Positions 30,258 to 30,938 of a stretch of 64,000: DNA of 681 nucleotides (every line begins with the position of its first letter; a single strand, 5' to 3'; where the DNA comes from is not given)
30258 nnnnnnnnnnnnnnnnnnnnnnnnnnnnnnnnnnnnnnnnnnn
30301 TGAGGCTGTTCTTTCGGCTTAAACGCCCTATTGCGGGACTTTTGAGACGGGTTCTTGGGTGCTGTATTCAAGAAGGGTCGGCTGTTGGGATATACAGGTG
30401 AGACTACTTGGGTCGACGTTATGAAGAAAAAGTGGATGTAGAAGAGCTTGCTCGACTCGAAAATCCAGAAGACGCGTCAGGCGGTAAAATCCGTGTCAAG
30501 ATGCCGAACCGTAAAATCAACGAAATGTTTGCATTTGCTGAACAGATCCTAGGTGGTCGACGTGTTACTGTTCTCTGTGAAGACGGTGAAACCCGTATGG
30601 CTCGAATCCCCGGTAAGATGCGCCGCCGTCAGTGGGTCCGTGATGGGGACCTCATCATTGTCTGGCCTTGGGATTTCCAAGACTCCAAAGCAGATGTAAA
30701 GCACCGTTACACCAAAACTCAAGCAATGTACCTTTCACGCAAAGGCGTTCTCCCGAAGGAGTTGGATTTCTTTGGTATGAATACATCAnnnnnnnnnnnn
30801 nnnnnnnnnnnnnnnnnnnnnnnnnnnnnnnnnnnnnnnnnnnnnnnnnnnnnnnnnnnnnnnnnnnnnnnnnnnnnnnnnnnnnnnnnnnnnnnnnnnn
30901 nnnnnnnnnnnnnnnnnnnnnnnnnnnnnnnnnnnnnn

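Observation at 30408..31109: aIF-1A with a 120-residue poly-aspartate '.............' repeat tail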

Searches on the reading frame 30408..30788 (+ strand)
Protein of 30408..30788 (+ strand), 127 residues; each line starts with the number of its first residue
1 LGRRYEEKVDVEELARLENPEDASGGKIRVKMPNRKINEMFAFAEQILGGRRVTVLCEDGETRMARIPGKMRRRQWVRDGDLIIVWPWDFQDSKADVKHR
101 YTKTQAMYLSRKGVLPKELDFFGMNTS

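Call 7: find_homologous_proteins(query=window:30408-30788:+, max_evalue=1e-10)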
Query seq(127 aa) (127 aa): 2350 proteins with E <= 1e-10 among 2357 candidates; the best 120 are listed.
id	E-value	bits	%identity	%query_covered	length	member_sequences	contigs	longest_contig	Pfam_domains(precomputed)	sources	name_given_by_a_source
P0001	2.2e-78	278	97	100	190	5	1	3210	PF01176.26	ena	-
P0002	3.0e-78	278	97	100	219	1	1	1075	PF01176.26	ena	-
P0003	3.0e-78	278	97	100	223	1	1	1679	PF01176.26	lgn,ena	-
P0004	3.0e-78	278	97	100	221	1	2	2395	PF01176.26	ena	-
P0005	3.1e-78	278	97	100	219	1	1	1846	PF01176.26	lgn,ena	-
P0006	3.1e-78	278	97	100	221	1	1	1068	PF01176.26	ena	-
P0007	3.1e-78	278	97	100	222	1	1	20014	PF01176.26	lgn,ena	-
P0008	3.1e-78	278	97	100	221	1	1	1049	PF01176.26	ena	-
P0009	3.2e-78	278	97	100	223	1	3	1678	PF01176.26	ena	-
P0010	3.2e-78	278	97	100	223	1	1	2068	PF01176.26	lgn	-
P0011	5.7e-78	277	97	100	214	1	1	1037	PF01176.26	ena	-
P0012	5.9e-78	277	96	100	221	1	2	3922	PF01176.26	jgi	jgi:translation initiation factor 1A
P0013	5.9e-78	277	96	100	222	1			PF01176.26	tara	tara:strand:+ start:667 stop:1335 length:669 start_codon:yes stop_codon:yes gene_type:complete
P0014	6.1e-78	277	96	100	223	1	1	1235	PF01176.26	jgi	jgi:translation initiation factor 1A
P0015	6.1e-78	277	97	100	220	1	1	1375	PF01176.26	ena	-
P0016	8.1e-78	276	96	100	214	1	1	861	PF01176.26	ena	-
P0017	9.3e-78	276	96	100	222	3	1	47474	PF01176.26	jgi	-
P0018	1.6e-77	275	95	100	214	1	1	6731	PF01176.26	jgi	-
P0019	2.2e-77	275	96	100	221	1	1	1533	PF01176.26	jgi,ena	-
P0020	2.2e-77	275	96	100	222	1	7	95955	PF01176.26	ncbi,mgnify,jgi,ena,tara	mgnify:CR=1 FL=1|tara:strand:+ start:754 stop:1422 length:669 start_codon:yes stop_codon:yes gene_ty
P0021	2.3e-77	275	96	100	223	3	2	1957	PF01176.26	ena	-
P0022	4.0e-77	274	96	100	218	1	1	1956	PF01176.26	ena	-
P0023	1.5e-73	262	99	94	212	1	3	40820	PF01176.26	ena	-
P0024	1.8e-73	262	94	98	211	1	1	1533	PF01176.26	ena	-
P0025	2.0e-73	262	98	94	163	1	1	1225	PF01176.26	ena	-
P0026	3.5e-72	258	96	94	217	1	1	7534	PF01176.26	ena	-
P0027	3.5e-72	258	96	94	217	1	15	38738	PF01176.26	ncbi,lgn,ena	-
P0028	3.5e-72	258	96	94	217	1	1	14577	PF01176.26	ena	-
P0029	3.5e-72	258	96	94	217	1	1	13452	PF01176.26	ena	-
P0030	3.5e-72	258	96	94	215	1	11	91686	PF01176.26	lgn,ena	-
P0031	3.5e-72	258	96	94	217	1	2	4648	PF01176.26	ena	-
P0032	3.5e-72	258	96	94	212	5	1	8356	PF01176.26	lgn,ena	-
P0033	3.5e-72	258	96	94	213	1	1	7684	PF01176.26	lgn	-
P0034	3.5e-72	258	96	94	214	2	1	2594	PF01176.26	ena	-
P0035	3.6e-72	258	96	94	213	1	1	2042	PF01176.26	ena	-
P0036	3.6e-72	258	96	94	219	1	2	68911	PF01176.26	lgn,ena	-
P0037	3.6e-72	258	96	94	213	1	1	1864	PF01176.26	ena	-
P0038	3.6e-72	258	96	94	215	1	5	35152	PF01176.26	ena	-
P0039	3.7e-72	258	96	94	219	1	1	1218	PF01176.26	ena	-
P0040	3.7e-72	258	96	94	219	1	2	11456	PF01176.26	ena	-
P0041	3.7e-72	258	96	94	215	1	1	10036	PF01176.26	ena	-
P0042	3.7e-72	258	96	94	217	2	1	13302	PF01176.26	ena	-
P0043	3.7e-72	258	96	94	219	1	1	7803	PF01176.26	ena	-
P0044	3.7e-72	258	96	94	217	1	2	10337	PF01176.26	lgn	-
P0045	3.9e-72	258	96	94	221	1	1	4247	PF01176.26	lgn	-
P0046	4.1e-72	258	96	94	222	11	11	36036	PF01176.26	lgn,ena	-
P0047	5.9e-72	257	96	94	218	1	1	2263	PF01176.26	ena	-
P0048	6.0e-72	257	90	99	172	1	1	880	PF01176.26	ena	-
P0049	6.5e-72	257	96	94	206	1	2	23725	PF01176.26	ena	-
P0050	7.3e-72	257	96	94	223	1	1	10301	PF01176.26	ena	-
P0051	7.5e-72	257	96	94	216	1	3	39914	PF01176.26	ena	-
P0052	7.5e-72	257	96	94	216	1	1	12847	PF01176.26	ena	-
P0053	7.7e-72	257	96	94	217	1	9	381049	PF01176.26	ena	-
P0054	7.7e-72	257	96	94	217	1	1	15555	PF01176.26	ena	-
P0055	7.8e-72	257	96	94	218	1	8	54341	PF01176.26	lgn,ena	-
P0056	7.9e-72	257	96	94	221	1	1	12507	PF01176.26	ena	-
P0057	8.0e-72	257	96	94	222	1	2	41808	PF01176.26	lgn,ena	-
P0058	8.2e-72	257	96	94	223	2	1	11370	PF01176.26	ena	-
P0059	9.2e-72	257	91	100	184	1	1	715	PF01176.26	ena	-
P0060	9.3e-72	257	95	94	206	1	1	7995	PF01176.26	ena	-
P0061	9.7e-72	257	90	99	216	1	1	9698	PF01176.26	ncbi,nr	ncbi:MAG: translation initiation factor eIF-1A [Euryarchaeota archaeon]|nr:translation initiation fa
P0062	9.7e-72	257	90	99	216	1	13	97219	PF01176.26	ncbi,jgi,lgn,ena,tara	tara:strand:- start:4917 stop:5567 length:651 start_codon:yes stop_codon:yes gene_type:complete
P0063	1.0e-71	257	95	94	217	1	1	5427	PF01176.26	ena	-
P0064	1.1e-71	256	95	94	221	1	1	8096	PF01176.26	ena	-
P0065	1.1e-71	256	91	100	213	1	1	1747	PF01176.26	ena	-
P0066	1.1e-71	256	95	94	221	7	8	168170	PF01176.26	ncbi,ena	-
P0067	1.4e-71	256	91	100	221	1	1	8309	PF01176.26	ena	-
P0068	1.4e-71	256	91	100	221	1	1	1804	PF01176.26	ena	-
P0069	1.4e-71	256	91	100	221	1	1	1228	PF01176.26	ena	-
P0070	1.4e-71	256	91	100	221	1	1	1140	PF01176.26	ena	-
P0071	1.4e-71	256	91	100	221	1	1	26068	PF01176.26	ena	-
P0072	1.4e-71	256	91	100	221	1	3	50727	PF01176.26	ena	-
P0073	1.4e-71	256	91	100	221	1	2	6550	PF01176.26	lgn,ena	-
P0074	1.4e-71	256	91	100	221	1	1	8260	PF01176.26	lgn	-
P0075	1.4e-71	256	91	100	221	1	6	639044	PF01176.26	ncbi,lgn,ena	ncbi:MAG: translation initiation factor eIF-1A [Candidatus Poseidoniaceae archaeon]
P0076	1.4e-71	256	91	100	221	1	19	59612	PF01176.26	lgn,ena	-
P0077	1.4e-71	256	91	100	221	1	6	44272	PF01176.26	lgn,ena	-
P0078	1.4e-71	256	91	100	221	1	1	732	PF01176.26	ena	-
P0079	1.4e-71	256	91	100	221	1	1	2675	PF01176.26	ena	-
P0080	1.4e-71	256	91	100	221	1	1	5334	PF01176.26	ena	-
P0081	1.4e-71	256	91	100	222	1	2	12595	PF01176.26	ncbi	-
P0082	1.4e-71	256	91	100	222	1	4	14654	PF01176.26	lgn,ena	-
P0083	1.4e-71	256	91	100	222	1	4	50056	PF01176.26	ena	-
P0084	1.7e-71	256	90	99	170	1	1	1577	PF01176.26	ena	-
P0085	1.7e-71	256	90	99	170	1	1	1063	PF01176.26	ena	-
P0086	1.9e-71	256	90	100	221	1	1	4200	PF01176.26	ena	-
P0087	1.9e-71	256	90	100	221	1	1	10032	PF01176.26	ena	-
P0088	2.0e-71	256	90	100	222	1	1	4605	PF01176.26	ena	-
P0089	2.0e-71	256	90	100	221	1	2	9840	PF01176.26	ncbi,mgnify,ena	mgnify:FL=1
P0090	2.0e-71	256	90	100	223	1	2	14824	PF01176.26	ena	-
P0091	2.0e-71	256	90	100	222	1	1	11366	PF01176.26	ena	-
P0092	2.1e-71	256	90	99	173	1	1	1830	PF01176.26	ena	-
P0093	2.2e-71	256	90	100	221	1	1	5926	PF01176.26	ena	-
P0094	2.2e-71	255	90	100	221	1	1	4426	PF01176.26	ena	-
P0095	2.3e-71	255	90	100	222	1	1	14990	PF01176.26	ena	-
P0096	2.5e-71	255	90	99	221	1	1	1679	PF01176.26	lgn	-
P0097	2.5e-71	255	90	99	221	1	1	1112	PF01176.26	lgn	-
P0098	3.2e-71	255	89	100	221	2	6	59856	PF01176.26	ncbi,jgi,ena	-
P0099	3.2e-71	255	95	94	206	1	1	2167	PF01176.26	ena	-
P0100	3.3e-71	255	90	100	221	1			PF01176.26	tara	tara:strand:- start:6939 stop:7604 length:666 start_codon:yes stop_codon:yes gene_type:complete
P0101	3.3e-71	255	90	100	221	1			PF01176.26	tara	tara:strand:- start:95 stop:760 length:666 start_codon:yes stop_codon:yes gene_type:complete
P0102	3.3e-71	255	90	100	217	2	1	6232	PF01176.26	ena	-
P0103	3.3e-71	255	90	100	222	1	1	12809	PF01176.26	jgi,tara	tara:strand:+ start:1985 stop:2653 length:669 start_codon:yes stop_codon:yes gene_type:complete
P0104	3.3e-71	255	90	100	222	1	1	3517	PF01176.26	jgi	-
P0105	3.3e-71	255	95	94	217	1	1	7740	PF01176.26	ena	-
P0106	3.4e-71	255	90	100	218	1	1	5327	PF01176.26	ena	-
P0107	3.4e-71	255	90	100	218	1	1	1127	PF01176.26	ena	-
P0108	3.5e-71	255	90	100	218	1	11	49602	PF01176.26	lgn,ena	-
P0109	3.6e-71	255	90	100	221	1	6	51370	PF01176.26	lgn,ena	-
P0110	3.7e-71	255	90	100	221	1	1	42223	PF01176.26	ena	-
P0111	3.8e-71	255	90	100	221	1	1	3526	PF01176.26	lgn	-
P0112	3.8e-71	255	90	100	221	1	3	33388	PF01176.26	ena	-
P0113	3.8e-71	255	90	100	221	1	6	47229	PF01176.26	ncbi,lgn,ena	-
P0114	3.9e-71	255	89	100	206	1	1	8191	PF01176.26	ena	-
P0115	4.1e-71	255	95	94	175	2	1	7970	PF01176.26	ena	-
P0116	4.5e-71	254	90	99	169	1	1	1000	PF01176.26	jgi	-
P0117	4.6e-71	254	89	100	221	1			PF01176.26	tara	tara:strand:- start:564 stop:1229 length:666 start_codon:yes stop_codon:yes gene_type:complete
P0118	4.7e-71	254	89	100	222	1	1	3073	PF01176.26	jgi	-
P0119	5.0e-71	254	89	100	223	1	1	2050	PF01176.26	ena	-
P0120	5.1e-71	254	89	100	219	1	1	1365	PF01176.26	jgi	-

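Call 16: search_protein_representatives(protein=window:30408-30788:+)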
Query: 127 residues. Proteins with E-value up to 0.001 (for the whole library): 1938; up to 1e-10: 379; up to 1e-30: 17. The best 150 are listed.
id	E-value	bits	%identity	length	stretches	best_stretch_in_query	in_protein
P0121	7.2e-72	255.4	96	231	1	9-126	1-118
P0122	2.5e-70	250.4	87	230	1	1-126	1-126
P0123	3.8e-66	236.9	86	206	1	1-126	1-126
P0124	4.5e-63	227.0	84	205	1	1-125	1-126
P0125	1.3e-55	202.9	77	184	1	1-126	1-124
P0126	3.9e-52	191.6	88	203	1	32-126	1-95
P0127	1.0e-49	183.8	73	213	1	1-124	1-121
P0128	3.3e-47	175.7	86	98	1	1-93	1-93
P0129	4.6e-45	168.8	89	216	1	40-126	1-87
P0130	1.3e-35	138.2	72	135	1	40-126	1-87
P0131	1.7e-35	137.9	74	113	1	4-94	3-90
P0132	1.1e-34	135.2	80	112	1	6-87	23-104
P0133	2.2e-34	134.3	57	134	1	22-122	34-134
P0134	1.2e-33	131.9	58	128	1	25-122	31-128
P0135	1.4e-33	131.6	57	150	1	16-120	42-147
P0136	1.6e-32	128.3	52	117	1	19-122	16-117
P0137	3.0e-32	127.4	58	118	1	21-122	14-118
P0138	1.3e-30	122.1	57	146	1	18-122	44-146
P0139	3.3e-30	120.8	52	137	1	17-122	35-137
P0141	7.7e-29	116.4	57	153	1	26-122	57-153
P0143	5.4e-27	110.4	49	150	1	29-123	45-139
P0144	1.7e-26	108.7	51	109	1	11-115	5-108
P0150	3.6e-25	104.5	53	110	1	27-119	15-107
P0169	2.0e-21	92.4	51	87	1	48-124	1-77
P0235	3.4e-16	75.5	44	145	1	25-120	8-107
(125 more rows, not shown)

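Call 24: list_cluster_members(proteins=[P0121, P0127, P0130, P0133, P0134, P0143, P0169, P0048, P0024, P0235])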
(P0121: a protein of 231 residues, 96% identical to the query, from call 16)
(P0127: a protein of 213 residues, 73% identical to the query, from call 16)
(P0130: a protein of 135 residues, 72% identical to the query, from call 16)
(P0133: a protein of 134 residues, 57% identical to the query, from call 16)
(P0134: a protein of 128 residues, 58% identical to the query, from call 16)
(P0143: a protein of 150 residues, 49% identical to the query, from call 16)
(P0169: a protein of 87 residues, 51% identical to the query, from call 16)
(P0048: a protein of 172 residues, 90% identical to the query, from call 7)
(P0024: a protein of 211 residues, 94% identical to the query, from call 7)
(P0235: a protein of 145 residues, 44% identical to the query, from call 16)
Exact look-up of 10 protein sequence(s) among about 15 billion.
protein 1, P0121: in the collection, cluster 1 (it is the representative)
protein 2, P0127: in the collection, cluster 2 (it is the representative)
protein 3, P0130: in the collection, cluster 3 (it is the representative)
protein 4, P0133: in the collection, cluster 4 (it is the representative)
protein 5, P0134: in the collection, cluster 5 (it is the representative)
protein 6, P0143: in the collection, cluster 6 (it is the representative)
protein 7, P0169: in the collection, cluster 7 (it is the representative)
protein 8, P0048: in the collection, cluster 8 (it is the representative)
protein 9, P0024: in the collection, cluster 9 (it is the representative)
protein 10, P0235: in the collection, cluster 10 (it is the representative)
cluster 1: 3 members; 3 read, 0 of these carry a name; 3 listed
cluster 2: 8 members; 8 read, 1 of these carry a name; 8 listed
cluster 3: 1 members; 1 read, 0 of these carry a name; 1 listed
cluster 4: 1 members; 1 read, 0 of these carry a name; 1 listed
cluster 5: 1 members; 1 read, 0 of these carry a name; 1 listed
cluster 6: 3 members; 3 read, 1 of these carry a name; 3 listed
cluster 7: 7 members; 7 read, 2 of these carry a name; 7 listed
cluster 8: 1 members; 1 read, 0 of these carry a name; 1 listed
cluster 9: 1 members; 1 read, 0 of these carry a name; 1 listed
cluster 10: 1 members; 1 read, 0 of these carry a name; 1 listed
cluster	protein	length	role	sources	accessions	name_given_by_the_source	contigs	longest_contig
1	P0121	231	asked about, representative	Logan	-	-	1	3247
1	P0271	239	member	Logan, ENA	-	-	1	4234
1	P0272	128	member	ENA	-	-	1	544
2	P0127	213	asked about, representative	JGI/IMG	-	-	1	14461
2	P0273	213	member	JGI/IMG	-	translation initiation factor 1A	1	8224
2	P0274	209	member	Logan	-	-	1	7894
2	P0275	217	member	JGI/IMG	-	-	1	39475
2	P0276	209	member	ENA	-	-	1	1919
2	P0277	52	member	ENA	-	-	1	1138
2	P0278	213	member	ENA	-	-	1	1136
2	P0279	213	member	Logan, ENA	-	-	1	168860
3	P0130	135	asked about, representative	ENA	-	-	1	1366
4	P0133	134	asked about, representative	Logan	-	-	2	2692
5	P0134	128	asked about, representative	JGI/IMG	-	-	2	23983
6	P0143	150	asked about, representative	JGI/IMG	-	-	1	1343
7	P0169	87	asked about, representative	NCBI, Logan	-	-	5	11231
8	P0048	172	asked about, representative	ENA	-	-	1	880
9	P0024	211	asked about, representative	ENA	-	-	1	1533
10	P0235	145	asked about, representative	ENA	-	-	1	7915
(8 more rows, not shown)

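Call 50: list_cluster_members(proteins=[P0135, P0136, P0137, P0138, P0139, P0141, P0144, P0150, P0062, P0020])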
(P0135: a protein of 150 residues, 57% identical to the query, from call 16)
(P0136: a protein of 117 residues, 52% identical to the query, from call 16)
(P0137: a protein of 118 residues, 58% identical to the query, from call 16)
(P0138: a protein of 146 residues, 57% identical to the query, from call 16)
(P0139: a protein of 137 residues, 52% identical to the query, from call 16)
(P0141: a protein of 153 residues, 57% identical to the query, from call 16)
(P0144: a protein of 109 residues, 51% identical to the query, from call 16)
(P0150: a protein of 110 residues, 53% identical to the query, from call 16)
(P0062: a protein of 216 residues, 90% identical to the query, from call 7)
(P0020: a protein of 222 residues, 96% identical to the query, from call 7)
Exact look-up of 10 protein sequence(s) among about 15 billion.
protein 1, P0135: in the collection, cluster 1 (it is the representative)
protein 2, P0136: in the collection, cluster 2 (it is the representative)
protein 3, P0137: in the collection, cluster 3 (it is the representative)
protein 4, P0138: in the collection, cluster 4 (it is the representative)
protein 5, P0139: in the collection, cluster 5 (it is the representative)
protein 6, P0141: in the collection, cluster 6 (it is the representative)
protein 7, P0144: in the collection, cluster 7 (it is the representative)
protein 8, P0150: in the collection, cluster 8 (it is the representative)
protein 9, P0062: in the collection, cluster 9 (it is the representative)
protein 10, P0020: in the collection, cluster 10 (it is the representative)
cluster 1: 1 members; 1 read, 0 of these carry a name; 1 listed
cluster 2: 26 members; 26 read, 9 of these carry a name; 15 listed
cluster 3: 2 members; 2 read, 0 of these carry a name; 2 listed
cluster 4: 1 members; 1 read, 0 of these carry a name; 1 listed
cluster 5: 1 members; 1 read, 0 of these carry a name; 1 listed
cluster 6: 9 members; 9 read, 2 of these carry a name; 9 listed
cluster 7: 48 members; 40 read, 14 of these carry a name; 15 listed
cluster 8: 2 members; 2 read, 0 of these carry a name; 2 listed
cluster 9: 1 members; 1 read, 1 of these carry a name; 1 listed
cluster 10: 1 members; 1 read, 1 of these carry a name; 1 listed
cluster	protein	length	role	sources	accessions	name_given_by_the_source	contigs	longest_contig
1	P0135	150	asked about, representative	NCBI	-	-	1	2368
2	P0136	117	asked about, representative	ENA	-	-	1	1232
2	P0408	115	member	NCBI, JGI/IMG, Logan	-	translation initiation factor 1A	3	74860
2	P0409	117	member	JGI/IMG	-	translation initiation factor 1A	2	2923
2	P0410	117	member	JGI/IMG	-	translation initiation factor 1A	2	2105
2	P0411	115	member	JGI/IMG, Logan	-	translation initiation factor 1A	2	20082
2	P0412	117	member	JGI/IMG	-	translation initiation factor 1A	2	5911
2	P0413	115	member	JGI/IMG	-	translation initiation factor 1A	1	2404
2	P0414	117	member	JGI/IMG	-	translation initiation factor 1A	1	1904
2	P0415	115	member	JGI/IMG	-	translation initiation factor 1A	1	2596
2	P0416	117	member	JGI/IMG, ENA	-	translation initiation factor 1A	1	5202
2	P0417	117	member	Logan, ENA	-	-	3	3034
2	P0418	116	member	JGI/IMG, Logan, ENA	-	-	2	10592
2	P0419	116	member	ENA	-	-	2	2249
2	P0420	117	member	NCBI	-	-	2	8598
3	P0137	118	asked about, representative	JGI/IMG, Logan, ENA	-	-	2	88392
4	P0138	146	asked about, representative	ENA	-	-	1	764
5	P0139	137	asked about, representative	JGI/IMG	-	-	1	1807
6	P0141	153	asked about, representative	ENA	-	-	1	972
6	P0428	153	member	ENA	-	-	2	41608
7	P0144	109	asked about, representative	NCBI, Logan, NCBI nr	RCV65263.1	translation initiation factor 1A [Methanophagales archaeon]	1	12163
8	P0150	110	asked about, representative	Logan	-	-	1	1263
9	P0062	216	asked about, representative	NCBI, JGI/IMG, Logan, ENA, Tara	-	strand:- start:4917 stop:5567 length:651 start_codon:yes stop_codon:yes gene_type:complete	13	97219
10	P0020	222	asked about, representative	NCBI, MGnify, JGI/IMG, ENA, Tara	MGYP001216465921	CR=1 FL=1 | strand:+ start:754 stop:1422 length:669 start_codon:yes stop_codon:yes gene_type:complete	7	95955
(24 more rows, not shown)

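Call 54: find_encoding_contigs(protein=P0141, flank=6000, max_places=4)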
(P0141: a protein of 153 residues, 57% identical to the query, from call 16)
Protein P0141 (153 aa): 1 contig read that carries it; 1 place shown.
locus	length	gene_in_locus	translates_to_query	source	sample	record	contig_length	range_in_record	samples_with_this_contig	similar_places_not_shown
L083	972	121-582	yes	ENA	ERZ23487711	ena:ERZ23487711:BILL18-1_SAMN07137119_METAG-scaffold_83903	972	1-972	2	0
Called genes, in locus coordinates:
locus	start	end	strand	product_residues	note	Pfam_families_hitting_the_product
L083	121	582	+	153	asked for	PF01176:eIF-1a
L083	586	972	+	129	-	?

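Call 55: find_encoding_contigs(protein=P0428, flank=8000, max_places=3)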
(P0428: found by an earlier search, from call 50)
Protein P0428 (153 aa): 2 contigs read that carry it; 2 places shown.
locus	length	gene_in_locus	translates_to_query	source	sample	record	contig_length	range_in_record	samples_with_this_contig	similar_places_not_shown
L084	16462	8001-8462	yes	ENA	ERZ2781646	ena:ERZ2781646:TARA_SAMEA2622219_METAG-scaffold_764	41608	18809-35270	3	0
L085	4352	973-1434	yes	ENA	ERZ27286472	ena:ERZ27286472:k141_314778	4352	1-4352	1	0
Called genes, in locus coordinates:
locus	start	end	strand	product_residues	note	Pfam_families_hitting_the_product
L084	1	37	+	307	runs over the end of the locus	PF22082:TtuA_LIM_N (weak), PF01171:ATP_bind_3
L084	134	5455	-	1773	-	PF07705:CARDB (faint)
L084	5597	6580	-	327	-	PF25133:TYW2_N_2, PF02475:TRM5-TYW2_MTfase, PF13847:Methyltransf_31, PF13649:Methyltransf_25 (weak)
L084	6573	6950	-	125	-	PF01597:GCV_H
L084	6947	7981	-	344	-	PF01571:GCV_T, PF08669:GCV_T_C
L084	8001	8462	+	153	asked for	PF01176:eIF-1a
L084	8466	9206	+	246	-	PF01163:RIO1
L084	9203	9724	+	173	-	PF00013:KH_1, PF22675:KH-I_KHDC4-BBP (faint), PF21800:KH_KRR1_2nd, PF22891:KH_PNO1_2nd, PF00013:KH_1 (weak)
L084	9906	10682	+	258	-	PF23023:Anti-Pycsar_Apyc1, PF00753:Lactamase_B, PF12706:Lactamase_B_2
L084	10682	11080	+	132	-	PF01242:PTPS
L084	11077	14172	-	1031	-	PF00082:Peptidase_S8, PF17957:Big_7 (faint), PF07705:CARDB, PF00801:PKD, PF18911:PKD_4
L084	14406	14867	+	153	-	PF00731:AIRC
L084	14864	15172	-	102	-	-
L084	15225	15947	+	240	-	-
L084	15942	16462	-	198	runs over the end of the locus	PF13238:AAA_18, PF13207:AAA_17 (faint)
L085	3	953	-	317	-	?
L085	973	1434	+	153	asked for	PF01176:eIF-1a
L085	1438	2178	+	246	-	PF01163:RIO1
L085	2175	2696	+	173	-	PF00013:KH_1, PF22675:KH-I_KHDC4-BBP (faint), PF21800:KH_KRR1_2nd, PF22891:KH_PNO1_2nd, PF00013:KH_1 (weak)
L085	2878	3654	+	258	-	PF23023:Anti-Pycsar_Apyc1, PF00753:Lactamase_B, PF12706:Lactamase_B_2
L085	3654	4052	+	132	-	PF01242:PTPS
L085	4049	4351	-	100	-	?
